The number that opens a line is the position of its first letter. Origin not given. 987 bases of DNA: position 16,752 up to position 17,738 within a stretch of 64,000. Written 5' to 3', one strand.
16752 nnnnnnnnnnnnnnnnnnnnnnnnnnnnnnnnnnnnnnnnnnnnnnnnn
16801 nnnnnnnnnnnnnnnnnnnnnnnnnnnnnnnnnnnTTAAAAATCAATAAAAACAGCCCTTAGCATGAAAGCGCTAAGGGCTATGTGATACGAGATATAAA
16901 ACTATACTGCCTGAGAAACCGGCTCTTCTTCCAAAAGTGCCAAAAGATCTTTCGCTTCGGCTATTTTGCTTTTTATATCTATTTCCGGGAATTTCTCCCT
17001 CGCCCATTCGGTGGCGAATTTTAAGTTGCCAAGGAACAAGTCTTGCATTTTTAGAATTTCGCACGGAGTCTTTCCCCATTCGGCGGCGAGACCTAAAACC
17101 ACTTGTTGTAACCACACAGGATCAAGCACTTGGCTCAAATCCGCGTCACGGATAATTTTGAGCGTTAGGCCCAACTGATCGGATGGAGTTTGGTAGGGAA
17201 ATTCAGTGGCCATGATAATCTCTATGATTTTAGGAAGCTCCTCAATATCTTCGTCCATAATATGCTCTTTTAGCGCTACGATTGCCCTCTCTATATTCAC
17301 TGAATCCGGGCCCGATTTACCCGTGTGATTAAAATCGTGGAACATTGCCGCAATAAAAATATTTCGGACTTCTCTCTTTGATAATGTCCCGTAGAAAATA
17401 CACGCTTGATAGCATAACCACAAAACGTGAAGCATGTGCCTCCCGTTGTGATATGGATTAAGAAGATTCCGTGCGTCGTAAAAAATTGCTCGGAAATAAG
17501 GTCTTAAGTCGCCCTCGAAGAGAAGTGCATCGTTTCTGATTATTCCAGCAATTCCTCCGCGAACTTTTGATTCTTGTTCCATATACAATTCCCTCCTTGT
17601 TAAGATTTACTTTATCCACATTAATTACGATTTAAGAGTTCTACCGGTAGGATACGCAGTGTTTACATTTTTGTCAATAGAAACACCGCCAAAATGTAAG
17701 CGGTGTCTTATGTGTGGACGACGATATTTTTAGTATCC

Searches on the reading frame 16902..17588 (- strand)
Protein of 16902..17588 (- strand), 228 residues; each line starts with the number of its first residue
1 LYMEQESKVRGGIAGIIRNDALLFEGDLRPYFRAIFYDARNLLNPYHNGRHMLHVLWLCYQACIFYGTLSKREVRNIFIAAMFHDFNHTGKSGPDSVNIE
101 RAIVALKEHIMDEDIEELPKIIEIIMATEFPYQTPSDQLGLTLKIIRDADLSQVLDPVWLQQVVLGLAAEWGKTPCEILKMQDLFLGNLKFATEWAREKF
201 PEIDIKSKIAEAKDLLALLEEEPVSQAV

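Call 9: search_protein_families(library=pfam, proteins=[window:16902-17588:-], max_evalue=0.001)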
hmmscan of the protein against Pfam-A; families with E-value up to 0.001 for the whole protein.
window:16902-17588:- (228 aa): 1 family
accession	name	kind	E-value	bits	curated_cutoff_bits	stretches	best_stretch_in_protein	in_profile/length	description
PF00233.25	PDEase_I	-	0.00012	22.3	24.8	1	46-92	1-50/238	3'5'-cyclic nucleotide phosphodiesterase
